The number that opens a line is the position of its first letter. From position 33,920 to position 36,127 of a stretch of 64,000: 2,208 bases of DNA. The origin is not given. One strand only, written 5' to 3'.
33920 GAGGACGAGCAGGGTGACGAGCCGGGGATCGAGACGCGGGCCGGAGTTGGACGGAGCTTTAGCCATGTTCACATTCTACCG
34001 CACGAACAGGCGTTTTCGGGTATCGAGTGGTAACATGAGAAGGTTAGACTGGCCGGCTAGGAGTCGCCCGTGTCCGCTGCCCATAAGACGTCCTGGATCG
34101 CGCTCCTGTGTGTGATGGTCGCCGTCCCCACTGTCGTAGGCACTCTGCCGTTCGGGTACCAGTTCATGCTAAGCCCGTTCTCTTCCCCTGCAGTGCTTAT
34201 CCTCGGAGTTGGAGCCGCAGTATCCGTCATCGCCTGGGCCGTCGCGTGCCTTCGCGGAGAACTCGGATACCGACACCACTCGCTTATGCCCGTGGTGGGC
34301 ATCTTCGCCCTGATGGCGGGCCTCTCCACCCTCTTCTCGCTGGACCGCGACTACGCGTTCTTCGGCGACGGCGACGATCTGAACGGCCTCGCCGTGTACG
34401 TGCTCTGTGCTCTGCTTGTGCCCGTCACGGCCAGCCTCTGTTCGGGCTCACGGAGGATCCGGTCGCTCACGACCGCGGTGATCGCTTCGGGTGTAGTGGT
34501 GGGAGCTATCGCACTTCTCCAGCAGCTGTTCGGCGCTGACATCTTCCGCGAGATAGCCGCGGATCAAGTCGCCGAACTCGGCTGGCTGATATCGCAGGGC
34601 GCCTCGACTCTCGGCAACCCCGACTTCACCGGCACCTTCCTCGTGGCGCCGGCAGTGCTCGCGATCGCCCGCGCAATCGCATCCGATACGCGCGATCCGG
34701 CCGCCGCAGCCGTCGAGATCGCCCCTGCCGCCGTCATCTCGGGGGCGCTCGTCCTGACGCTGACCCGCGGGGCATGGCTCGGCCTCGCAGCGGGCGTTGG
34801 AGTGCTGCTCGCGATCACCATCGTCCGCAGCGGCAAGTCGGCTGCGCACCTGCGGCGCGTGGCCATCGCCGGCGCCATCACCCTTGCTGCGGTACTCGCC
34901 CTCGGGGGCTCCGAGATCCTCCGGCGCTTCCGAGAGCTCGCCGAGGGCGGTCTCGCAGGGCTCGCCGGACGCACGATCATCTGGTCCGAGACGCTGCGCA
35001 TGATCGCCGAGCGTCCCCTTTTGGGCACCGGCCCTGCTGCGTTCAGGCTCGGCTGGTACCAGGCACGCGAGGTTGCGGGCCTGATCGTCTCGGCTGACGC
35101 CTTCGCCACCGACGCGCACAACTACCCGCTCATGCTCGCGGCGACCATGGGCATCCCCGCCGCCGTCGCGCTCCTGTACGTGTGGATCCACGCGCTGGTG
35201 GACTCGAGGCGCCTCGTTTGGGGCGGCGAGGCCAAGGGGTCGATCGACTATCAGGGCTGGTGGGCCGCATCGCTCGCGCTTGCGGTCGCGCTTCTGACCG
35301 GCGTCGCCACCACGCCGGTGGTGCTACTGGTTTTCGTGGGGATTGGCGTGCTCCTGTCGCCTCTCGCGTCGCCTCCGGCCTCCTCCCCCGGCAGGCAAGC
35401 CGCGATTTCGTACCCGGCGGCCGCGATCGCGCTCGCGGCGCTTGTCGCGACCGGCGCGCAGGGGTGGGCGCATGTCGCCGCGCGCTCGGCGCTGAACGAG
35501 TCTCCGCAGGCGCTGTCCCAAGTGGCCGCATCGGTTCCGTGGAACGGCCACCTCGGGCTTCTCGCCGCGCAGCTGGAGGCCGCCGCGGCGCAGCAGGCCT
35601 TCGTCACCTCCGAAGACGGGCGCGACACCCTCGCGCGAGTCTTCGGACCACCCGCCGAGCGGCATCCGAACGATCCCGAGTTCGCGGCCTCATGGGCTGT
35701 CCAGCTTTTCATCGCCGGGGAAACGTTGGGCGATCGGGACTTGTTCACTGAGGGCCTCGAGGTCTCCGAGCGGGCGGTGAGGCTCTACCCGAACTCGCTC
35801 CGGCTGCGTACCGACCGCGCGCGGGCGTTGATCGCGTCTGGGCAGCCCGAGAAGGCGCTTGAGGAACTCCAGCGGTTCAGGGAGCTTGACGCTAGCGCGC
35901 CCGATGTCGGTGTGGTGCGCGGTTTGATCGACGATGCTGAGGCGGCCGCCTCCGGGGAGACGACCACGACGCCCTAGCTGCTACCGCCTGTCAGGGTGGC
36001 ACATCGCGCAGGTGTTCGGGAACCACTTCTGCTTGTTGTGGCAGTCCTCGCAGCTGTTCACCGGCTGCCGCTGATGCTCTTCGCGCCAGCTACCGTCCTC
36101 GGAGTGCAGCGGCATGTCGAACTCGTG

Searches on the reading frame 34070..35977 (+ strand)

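Call 13: search_protein_families(library=pfam, proteins=[window:34070-35977:+], max_evalue=0.001)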
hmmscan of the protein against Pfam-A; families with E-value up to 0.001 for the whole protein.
window:34070-35977:+ (635 aa): 4 families
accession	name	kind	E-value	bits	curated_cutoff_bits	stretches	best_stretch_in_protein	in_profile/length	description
PF04932.20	Wzy_C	-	1.1e-16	61.4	31.7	1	221-368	4-148/149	O-Antigen ligase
PF13371.12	TPR_9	-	8.6e-11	42.1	35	1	559-619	11-71/73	Tetratricopeptide repeat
PF13428.12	TPR_14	-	1.3e-05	25.8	23.5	0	578-613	2-37/44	Tetratricopeptide repeat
PF14559.12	TPR_19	-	0.0001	23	25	1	561-609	9-57/68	Tetratricopeptide repeat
